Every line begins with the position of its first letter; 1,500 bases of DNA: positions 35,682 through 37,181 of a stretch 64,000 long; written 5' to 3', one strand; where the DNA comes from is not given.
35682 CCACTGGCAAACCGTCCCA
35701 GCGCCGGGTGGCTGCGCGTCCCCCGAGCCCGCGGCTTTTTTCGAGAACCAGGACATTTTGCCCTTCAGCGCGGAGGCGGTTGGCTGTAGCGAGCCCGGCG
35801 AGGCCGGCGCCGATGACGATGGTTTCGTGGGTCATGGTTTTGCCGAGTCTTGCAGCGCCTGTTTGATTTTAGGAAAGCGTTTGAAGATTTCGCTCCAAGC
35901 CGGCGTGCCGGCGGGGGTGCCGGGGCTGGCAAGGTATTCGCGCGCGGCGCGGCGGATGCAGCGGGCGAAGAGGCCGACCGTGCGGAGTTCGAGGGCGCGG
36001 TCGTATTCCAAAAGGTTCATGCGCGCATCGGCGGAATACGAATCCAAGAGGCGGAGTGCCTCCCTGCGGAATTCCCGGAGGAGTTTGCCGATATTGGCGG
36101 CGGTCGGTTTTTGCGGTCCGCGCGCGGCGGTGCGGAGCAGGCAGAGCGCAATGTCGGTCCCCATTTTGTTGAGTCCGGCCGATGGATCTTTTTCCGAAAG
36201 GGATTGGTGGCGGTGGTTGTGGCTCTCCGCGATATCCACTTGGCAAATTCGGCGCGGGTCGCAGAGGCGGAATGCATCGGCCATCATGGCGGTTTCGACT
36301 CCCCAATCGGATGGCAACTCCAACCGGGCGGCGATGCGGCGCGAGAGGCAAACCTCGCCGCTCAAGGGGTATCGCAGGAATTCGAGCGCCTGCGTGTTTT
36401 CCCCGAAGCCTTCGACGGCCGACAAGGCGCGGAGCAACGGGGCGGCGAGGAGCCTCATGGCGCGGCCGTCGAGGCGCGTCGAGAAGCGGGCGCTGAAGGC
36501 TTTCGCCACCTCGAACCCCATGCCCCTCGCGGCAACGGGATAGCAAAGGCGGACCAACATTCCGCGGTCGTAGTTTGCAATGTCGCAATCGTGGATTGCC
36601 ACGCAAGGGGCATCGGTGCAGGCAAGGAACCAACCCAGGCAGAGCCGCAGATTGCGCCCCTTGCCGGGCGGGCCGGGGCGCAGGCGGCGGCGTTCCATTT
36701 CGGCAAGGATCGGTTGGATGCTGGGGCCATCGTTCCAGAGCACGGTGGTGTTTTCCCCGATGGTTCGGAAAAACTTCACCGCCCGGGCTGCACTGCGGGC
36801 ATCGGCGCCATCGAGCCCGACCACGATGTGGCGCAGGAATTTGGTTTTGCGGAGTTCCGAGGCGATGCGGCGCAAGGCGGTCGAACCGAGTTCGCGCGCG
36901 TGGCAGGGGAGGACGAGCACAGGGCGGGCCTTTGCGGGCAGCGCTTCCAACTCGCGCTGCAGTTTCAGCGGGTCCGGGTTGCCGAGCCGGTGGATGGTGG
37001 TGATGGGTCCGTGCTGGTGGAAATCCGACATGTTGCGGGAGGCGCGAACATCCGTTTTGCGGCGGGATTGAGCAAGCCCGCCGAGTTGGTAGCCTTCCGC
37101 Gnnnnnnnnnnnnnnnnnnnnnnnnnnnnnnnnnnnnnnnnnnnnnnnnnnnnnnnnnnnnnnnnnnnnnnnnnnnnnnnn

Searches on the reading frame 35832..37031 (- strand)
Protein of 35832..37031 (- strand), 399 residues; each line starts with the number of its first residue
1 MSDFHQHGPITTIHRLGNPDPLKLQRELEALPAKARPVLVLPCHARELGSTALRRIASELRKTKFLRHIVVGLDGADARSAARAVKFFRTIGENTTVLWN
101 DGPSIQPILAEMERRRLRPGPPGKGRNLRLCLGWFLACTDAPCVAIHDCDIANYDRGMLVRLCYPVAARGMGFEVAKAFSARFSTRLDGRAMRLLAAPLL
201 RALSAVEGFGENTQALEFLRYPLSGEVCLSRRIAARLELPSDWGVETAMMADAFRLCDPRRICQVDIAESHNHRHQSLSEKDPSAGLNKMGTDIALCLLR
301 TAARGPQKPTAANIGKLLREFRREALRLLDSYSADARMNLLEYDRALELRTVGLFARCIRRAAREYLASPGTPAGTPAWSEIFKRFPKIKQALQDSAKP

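Call 3: search_protein_families(library=pfam, proteins=[window:35832-37031:-], max_evalue=0.01)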
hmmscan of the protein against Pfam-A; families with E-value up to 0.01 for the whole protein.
window:35832-37031:- (399 aa): 1 family
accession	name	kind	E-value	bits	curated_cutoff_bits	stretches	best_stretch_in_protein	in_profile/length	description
PF21969.2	MGS_GT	-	0.0053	16.7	27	0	122-271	74-215/239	Mannosylglycerate synthase, GT domain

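Call 4: search_protein_families(library=ncbifam, proteins=[window:35832-37031:-], max_evalue=0.01)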
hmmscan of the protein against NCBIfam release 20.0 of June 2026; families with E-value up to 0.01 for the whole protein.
window:35832-37031:- (399 aa): 2 families
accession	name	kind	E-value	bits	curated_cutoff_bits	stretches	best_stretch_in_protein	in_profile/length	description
NF040724.1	GpgS_Meth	equivalog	3.4e-66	223.7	700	1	3-397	2-395/402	glucosyl-3-phosphoglycerate synthase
NF010496.0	PRK13915.1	equivalog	1.5e-12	47.3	262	1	122-302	102-268/307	glucosyl-3-phosphoglycerate synthase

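Call 5: find_homologous_proteins(query=window:35832-37031:-, max_evalue=0.00001)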
Query window:35832-37031:- (399 aa): 634 proteins with E <= 0.00001 among 8000 candidates; the best 120 are listed.
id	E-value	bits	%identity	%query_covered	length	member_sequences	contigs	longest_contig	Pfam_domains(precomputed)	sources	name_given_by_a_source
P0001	1.6e-241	819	90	100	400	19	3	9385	-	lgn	-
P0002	5.7e-216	735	81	99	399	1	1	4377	-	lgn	-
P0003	1.2e-191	655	72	99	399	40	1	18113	-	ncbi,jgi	jgi:glucosyl-3-phosphoglycerate synthase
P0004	3.3e-186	637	70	99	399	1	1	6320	-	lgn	-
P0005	8.9e-138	478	55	100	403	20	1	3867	-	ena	-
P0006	3.7e-137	476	55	100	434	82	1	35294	-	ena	-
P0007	3.8e-136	472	54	100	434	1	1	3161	-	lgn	-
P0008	3.9e-136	472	54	100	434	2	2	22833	-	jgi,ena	-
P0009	7.3e-136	471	54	100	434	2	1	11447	-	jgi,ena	jgi:glucosyl-3-phosphoglycerate synthase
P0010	2.5e-135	470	53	100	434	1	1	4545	-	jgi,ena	-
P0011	4.9e-134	465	53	100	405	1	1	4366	-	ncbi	-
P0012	1.4e-133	464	54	100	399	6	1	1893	-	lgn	-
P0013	1.8e-133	464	54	99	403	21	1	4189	-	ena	-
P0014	2.7e-133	463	55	98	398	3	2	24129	-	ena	-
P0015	5.8e-133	462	54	99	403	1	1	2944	-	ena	-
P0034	2.1e-130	453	53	100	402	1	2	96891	-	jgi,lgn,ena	-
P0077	8.9e-105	369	46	97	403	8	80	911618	-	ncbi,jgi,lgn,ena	-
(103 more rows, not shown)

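Call 7: find_encoding_contigs(protein=P0003, flank=8000, max_places=2)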
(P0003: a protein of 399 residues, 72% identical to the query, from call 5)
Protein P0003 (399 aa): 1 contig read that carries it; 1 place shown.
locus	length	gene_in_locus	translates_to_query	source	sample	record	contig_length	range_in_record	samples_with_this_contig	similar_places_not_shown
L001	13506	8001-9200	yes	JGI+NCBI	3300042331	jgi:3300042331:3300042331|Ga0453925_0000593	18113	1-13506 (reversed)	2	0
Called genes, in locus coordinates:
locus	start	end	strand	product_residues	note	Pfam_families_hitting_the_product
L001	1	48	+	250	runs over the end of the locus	PF00106:adh_short, PF01370:Epimerase (weak), PF08659:KR, PF13561:adh_short_C2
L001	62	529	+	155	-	PF00300:His_Phos_1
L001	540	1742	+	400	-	PF08323:Glyco_transf_5 (faint), PF13439:Glyco_transf_4, PF13579:Glyco_trans_4_4, PF20706:GT4-conflict, PF00534:Glycos_transf_1, PF13692:Glyco_trans_1_4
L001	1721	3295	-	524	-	-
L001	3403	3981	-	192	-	PF13580:SIS_2, PF01380:SIS (weak)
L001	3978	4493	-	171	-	-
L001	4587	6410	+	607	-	PF04134:DCC1-like, PF06762:LMF1, PF25179:LMF1_C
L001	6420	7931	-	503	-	-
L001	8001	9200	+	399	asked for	-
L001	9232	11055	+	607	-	PF00512:HisKA (weak), PF02518:HATPase_c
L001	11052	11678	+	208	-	PF00072:Response_reg, PF08281:Sigma70_r4_2 (weak), PF00196:GerE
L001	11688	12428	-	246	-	PF01728:FtsJ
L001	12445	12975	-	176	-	-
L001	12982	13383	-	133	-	-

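Call 8: find_encoding_contigs(protein=P0034, flank=8000, max_places=2)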
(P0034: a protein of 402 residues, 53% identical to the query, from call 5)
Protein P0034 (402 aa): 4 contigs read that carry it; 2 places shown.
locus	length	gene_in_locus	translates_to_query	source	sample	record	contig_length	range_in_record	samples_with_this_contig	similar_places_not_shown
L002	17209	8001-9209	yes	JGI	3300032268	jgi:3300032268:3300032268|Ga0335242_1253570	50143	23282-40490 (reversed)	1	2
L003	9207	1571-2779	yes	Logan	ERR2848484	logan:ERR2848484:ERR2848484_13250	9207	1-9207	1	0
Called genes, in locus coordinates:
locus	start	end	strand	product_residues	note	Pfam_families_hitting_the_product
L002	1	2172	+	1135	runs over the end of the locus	-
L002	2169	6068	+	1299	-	-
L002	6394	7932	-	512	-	PF13692:Glyco_trans_1_4 (faint), PF00534:Glycos_transf_1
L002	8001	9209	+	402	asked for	-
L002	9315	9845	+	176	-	PF01281:Ribosomal_L9_N, PF03948:Ribosomal_L9_C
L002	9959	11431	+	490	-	PF00772:DnaB, PF03796:DnaB_C, PF13481:AAA_25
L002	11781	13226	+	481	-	-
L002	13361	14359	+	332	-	PF00044:Gp_dh_N, PF02800:Gp_dh_C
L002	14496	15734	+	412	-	PF00162:PGK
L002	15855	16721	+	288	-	-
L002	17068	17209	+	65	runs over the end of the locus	-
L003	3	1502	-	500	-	?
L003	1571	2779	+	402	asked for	-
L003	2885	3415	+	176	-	PF01281:Ribosomal_L9_N, PF03948:Ribosomal_L9_C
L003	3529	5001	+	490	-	PF00772:DnaB, PF03796:DnaB_C, PF13481:AAA_25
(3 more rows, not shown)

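Call 9: find_encoding_contigs(protein=P0077, flank=8000, max_places=3)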
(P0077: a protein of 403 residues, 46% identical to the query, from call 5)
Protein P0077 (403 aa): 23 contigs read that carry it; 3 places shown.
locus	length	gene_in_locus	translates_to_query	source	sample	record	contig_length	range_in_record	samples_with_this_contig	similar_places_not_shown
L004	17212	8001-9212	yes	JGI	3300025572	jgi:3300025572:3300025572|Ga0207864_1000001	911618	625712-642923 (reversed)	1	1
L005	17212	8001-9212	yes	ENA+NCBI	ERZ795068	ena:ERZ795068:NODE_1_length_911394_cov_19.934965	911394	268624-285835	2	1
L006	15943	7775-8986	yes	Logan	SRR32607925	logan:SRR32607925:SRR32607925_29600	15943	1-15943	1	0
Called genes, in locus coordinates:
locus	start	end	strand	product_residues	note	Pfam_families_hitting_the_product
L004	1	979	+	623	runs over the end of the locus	PF02837:Glyco_hydro_2_N, PF22666:Glyco_hydro_2_N2, PF00703:Glyco_hydro_2, PF02836:Glyco_hydro_2_C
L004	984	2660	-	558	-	PF00989:PAS, PF08448:PAS_4, PF13188:PAS_8, PF13426:PAS_9, PF08447:PAS_3, PF00512:HisKA, PF02518:HATPase_c, PF00072:Response_reg, +1 more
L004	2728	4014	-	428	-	PF13439:Glyco_transf_4 (faint), PF00534:Glycos_transf_1, PF13692:Glyco_trans_1_4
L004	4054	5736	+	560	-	PF00128:Alpha-amylase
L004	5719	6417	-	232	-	PF00702:Hydrolase, PF13419:HAD_2 (weak), PF13242:Hydrolase_like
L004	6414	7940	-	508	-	PF00534:Glycos_transf_1 (weak), PF13692:Glyco_trans_1_4 (weak)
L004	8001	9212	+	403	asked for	-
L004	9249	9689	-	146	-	PF04536:TPM_phosphatase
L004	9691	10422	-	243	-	PF04536:TPM_phosphatase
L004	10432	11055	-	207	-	PF04011:LemA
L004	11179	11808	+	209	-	PF05974:DUF892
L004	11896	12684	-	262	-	PF13365:Trypsin_2, PF00089:Trypsin (weak)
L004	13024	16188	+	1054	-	PF14683:CBM-like, PF17678:Glyco_hydro_92N, PF07971:Glyco_hydro_92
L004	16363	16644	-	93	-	-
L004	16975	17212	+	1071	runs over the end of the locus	PF25596:CPSase_L_D1, PF02786:CPSase_L_D2, PF02787:CPSase_L_D3, PF25596:CPSase_L_D1, PF02222:ATP-grasp, PF02786:CPSase_L_D2, PF07478:Dala_Dala_lig_C, PF15632:ATPgrasp_Ter, +5 more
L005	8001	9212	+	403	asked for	-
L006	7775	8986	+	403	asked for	-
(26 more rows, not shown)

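Call 10: find_encoding_contigs(protein=P0001, flank=8000, max_places=3)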
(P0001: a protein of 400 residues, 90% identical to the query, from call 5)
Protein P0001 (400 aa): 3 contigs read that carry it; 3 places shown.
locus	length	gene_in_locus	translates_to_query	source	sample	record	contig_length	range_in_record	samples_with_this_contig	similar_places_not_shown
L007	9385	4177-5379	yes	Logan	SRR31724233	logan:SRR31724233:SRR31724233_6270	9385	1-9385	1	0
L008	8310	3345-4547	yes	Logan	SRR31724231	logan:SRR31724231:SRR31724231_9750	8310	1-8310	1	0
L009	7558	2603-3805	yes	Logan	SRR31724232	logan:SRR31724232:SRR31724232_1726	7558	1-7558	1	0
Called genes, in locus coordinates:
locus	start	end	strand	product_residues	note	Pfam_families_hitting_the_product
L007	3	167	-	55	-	?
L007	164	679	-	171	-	-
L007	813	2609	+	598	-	PF04134:DCC1-like, PF06762:LMF1, PF25179:LMF1_C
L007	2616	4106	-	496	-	PF20706:GT4-conflict (weak), PF00534:Glycos_transf_1, PF13692:Glyco_trans_1_4 (weak)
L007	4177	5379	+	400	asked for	-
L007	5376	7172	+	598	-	PF00512:HisKA (weak), PF02518:HATPase_c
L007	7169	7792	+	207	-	PF00072:Response_reg, PF08281:Sigma70_r4_2, PF00196:GerE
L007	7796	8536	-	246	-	PF01728:FtsJ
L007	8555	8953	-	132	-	-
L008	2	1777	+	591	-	?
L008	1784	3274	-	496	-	PF20706:GT4-conflict (weak), PF00534:Glycos_transf_1, PF13692:Glyco_trans_1_4 (weak)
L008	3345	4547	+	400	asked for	-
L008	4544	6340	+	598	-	PF00512:HisKA (weak), PF02518:HATPase_c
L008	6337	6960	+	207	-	PF00072:Response_reg, PF08281:Sigma70_r4_2, PF00196:GerE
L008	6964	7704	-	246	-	PF01728:FtsJ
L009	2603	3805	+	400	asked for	-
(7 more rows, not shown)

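Call 11: find_encoding_contigs(protein=P0004, flank=8000, max_places=2)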
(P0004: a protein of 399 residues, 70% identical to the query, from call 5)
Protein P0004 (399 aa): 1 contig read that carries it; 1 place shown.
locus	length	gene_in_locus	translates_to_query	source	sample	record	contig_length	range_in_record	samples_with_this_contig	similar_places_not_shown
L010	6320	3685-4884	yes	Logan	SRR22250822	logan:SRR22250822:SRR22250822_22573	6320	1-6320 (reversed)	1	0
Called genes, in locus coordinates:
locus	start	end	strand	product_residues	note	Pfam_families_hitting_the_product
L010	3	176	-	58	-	?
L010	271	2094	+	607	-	PF04134:DCC1-like, PF06762:LMF1, PF25179:LMF1_C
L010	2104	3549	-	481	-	-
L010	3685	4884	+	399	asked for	-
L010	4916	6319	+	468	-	?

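Call 12: find_encoding_contigs(protein=P0002, flank=8000, max_places=2)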
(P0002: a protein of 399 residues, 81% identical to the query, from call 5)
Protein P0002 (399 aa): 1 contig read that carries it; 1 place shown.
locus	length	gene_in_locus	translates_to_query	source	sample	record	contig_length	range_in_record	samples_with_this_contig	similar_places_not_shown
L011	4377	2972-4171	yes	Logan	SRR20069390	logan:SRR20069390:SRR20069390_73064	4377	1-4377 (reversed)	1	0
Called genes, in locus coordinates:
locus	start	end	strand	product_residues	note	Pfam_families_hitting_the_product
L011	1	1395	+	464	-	?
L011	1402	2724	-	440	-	PF00534:Glycos_transf_1, PF20706:GT4-conflict (weak), PF13692:Glyco_trans_1_4 (weak)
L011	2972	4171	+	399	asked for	-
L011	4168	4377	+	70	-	?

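Call 16: find_related_loci(query=A1, collection=genome_contigs, flank=10000)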
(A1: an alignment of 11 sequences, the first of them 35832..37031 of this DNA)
Query A1 (399 aa) in genome_contigs; peptide patterns used: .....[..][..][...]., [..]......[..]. (x = any residue, [..] = any of these).
600 stretches matched a pattern (row limit reached: there are more); 581 encode a relative of the query (tblastn E <= 1e-3); the best 80 are kept; 80 distinct loci.
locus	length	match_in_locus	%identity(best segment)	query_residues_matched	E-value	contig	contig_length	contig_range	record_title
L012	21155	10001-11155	56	1-389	8e-143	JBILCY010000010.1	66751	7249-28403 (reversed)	MAG: Terrimicrobiaceae bacterium isolate ME2016-07-06_3300042374_group7_bin189 Rohwer_bin2599_scaffold_125_c1, whole gen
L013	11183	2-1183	54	2-397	8e-142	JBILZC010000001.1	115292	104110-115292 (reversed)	MAG: Terrimicrobiaceae bacterium isolate ME2019-04-24_3300042353_group8_bin52 Rohwer_bin2613_scaffold_5_c1, whole genome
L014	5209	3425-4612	53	1-398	9e-143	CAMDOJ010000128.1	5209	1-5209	MAG: Chthoniobacter flavus isolate TrE-03may19-6 genome assembly, contig: TrE-03may19-C37392, whole genome shotgun seque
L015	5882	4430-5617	55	1-398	8e-142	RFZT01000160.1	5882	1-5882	MAG: bacterium isolate WB5_2B_210 contig_100_159, whole genome shotgun sequence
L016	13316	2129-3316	55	1-398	3e-141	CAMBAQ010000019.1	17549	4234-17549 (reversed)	MAG: Chthoniobacter flavus isolate MiE-16apr19-309 genome assembly, contig: MiE-16apr19-C6194, whole genome shotgun sequ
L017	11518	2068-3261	54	1-398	3e-139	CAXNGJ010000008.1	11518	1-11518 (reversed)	MAG: Terrimicrobiaceae bacterium isolate AH-24oct19-266 genome assembly, contig: AH-24oct19-C13188, whole genome shotgun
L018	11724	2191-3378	53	1-398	5e-139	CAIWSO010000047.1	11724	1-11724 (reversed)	MAG: uncultured Spartobacteria bacterium isolate Erken-D2_bin-1089 genome assembly, contig: bin-1089:047/589, whole geno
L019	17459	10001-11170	54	1-398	1e-138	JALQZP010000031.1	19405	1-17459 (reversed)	MAG: Terrimicrobiaceae bacterium isolate HJW.13 NODE_31_length_19405_cov_5.917839, whole genome shotgun sequence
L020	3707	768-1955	52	1-398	7e-141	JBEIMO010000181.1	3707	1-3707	MAG: Verrucomicrobiia bacterium isolate Sample-105-S5-bin-12 Sample_105_S5-bin_12-k141_2520171, whole genome shotgun seq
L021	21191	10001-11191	53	1-397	1e-136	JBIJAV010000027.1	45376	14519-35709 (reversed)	MAG: Terrimicrobiaceae bacterium isolate ME2006-08-01D12_3300042387_group2_bin74 Rohwer_bin2586_scaffold_170_c1, whole g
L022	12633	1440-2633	52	1-398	3e-136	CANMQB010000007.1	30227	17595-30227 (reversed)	MAG: Spartobacteria bacterium isolate ZE-3nov15-113 genome assembly, contig: ZE-3nov15-C869, whole genome shotgun sequen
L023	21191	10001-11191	53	1-397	2e-135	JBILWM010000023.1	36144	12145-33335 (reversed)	MAG: Terrimicrobiaceae bacterium isolate ME2018-09-22_3300044646_group8_bin290 Rohwer_bin2610_scaffold_700_c1, whole gen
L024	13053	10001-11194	53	1-398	3e-134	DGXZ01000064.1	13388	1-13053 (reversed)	MAG TPA_asm: Spartobacteria bacterium UBA5019 UBA5019_contig_12888, whole genome shotgun sequence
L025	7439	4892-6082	54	1-397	1e-134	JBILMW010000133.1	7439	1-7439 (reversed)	MAG: Terrimicrobiaceae bacterium isolate ME2017-09-07_3300037541_group7_bin18 Rohwer_bin2603_scaffold_14342_c1, whole ge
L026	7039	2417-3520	54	1-370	5e-125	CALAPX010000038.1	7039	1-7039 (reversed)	MAG TPA_asm: uncultured Spartobacteria bacterium isolate ERR2206758_bin.160_CONCOCT_v1.1_MAG genome assembly, contig: ER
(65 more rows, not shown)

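Call 26: search_solved_structures(query=A1, max_evalue=0.01, show_alignments=1)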
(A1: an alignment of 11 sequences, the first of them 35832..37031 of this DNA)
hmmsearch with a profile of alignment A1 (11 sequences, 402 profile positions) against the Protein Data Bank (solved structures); distinct sequences matched with E-value up to 0.01: 7.
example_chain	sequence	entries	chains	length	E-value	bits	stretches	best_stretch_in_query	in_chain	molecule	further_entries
3f1y_A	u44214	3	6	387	2.3e-05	26.7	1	215-306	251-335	Mannosyl-3-phosphoglycerate synthase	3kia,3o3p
4y6n_A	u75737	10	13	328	0.0013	21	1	123-270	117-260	Glucosyl-3-phosphoglycerate synthase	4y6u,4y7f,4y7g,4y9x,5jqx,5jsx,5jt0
3e25_A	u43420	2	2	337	0.0013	20.9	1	123-270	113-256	Putative uncharacterized protein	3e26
4ddz_A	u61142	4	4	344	0.0014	20.8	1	123-274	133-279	GLUCOSYL-3-PHOSPHOGLYCERATE SYNTHASE (GpgS) | Glucosyl-3-phosphoglycerate synthase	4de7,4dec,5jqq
3ckj_A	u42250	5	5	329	0.0051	19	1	188-279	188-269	Putative uncharacterized protein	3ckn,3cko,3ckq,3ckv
7pdo_A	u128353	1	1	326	0.0054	18.9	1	121-274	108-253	Glucosyl-3-phosphoglycerate synthase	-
7p5l_A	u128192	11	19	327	0.0054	18.9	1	121-274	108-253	Glucosyl-3-phosphoglycerate synthase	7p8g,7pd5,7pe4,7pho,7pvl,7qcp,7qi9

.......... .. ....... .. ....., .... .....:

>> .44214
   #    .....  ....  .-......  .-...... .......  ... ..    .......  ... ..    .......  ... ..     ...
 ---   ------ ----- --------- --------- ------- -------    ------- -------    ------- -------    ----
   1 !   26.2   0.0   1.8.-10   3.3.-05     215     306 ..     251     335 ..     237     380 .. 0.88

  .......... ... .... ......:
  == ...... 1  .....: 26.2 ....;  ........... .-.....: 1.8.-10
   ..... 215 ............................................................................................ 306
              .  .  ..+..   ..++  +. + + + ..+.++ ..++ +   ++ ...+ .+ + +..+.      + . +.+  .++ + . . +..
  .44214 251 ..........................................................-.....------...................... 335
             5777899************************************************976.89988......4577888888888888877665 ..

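Call 41: search_protein_families(library=ncbifam, proteins=[L004:5719-6417:-, L004:4054-5736:+, L004:2728-4014:-, L004:6414-7940:-, L007:5376-7172:+], max_evalue=0.00001)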
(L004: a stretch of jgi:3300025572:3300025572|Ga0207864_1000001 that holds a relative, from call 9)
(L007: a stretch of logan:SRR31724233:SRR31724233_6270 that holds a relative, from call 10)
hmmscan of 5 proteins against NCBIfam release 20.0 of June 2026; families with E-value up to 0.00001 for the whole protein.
L004:5719-6417:- (232 aa): 4 families
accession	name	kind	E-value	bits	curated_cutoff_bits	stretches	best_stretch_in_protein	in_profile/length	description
TIGR02252.1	DREG-2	subfamily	3.2e-13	49.9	155.2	1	92-213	91-202/203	HAD hydrolase, REG-2-like, family IA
TIGR02253.1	CTE7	subfamily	2.2e-11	44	169.75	1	1-220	1-199/221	TIGR02253 family HAD-type hydrolase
TIGR02254.1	YjjG_YfnB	equivalog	4e-07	29.7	159.9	1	97-211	87-192/223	YjjG family noncanonical pyrimidine nucleotidase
NF053830.1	RUBPPhHalo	equivalog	1.3e-06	28.2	330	1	102-214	99-202/234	ribulose-1,5-bisphosphate 5-phosphatase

L004:4054-5736:+ (560 aa): 7 families
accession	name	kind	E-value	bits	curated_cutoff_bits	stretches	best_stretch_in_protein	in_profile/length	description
TIGR03852.1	sucrose_gtfA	equivalog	3.4e-54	184.2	334.4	1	51-515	3-449/470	sucrose phosphorylase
TIGR02456.1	treS_nterm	equivalog_domain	4.7e-34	117.8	678.35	1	82-343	41-311/539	maltose alpha-D-glucosyltransferase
NF008183.0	PRK10933.1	subfamily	2.9e-14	52.7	535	1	82-238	46-208/551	alpha,alpha-phosphotrehalase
TIGR02403.1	trehalose_treC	equivalog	6.7e-14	51.4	799.05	1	83-237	41-200/544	alpha,alpha-phosphotrehalase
NF051899.1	BetGalacBglAAgro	equivalog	9.7e-13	47.3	900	1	63-237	22-204/537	beta-galactosidase BglA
NF008051.0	PRK10785.1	equivalog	7.2e-10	37.7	568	1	83-149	193-264/607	maltodextrin glucosidase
NF041090.1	Cyc-maltodext_AglB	equivalog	5.1e-09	35.4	540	1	83-159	79-160/470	cyclomaltodextrinase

L004:2728-4014:- (428 aa): 4 families
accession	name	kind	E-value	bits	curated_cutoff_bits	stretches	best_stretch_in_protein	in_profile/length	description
NF041101.1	manno_glu_gly_synth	equivalog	3.9e-63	213.7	640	1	13-412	2-422/431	mannosylglucosylglycerate synthase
NF038295.1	EPS_HpsP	equivalog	2.5e-12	46.5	550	1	184-413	160-376/388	hormogonium polysaccharide biosynthesis glycosyltransferase HpsP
NF038229.1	Glyco4_Geo_Pelo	equivalog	1.4e-09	37.4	400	1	213-408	139-320/338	GPMC system family 4 glycosyltransferase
TIGR04047.1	MSMEG_0565_glyc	hypoth_equivalog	1.7e-08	34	259.85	1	180-403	141-354/373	MSMEG_0565 family glycosyltransferase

L004:6414-7940:- (508 aa): 2 families
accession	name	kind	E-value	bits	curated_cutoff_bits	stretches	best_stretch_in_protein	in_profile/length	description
TIGR04047.1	MSMEG_0565_glyc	hypoth_equivalog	7.5e-14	51.6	259.85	1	169-344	141-317/373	MSMEG_0565 family glycosyltransferase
NF041101.1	manno_glu_gly_synth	equivalog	6.1e-06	25.2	640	0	95-352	97-368/431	mannosylglucosylglycerate synthase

L007:5376-7172:+ (598 aa): 71 families (the best 25 are shown)
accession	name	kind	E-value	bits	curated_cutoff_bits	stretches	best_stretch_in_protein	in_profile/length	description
NF041777.1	sens_FixL_Rhizob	equivalog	6.8e-52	176.7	850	1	333-594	220-482/485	sensor protein FixL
NF052574.1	HisKinEspCMyxo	equivalog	4.2e-37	127.7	1200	1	283-593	333-637/785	serine histidine kinase EspC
NF008468.0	PRK11360.1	equivalog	1e-36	126.5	646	1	358-594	379-609/616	two-component system sensor histidine kinase AtoS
NF007688.0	PRK10364.1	equivalog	3.3e-30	105.2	479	1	363-594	228-452/460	two-component system sensor histidine kinase ZraS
NF010411.0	PRK13837.1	equivalog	9.8e-29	99.9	647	1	350-596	425-678/828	two-component system VirA-like sensor kinase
NF047794.1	HisKinPtgB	equivalog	1.3e-25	89.8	1000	1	362-575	429-637/656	two-component system sensor histidine kinase PgtB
NF040750.1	tetrathio_HK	equivalog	1.4e-25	89.9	750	1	356-581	318-542/555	tetrathionate respiration histidine kinase TtrS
NF052573.1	HisKinEspAMyxo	equivalog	1.4e-25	89.5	1400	1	365-591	374-609/755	serine histidine kinase EspA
NF007793.0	PRK10490.1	equivalog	2e-25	89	1123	1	377-594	666-883/895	two-component system sensor histidine kinase KdpD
NF041880.1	EPS_EpsF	equivalog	2.3e-25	89.1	900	1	288-592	192-492/492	response regulator EpsF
NF047466.1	hybrid_RR_LvrB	exception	1.9e-24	86.6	500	1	363-593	140-376/377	hybrid histidine kinase/response regulator LvrB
NF046020.1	HisKinCckABruc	equivalog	2.2e-24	85.4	1000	1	286-595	394-709/868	cell cycle histidine kinase CckA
NF006800.0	PRK09303.1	equivalog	2.5e-24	85.9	342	1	370-592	146-376/383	histidine kinase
TIGR02916.1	PEP_his_kin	equivalog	4.3e-23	81.8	300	1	353-592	451-679/679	XrtA/PEP-CTERM system histidine kinase PrsK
TIGR02956.1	TMAO_torS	equivalog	1.6e-22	79.5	676.5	1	447-592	535-681/967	TMAO reductase system sensor histidine kinase/response regulator TorS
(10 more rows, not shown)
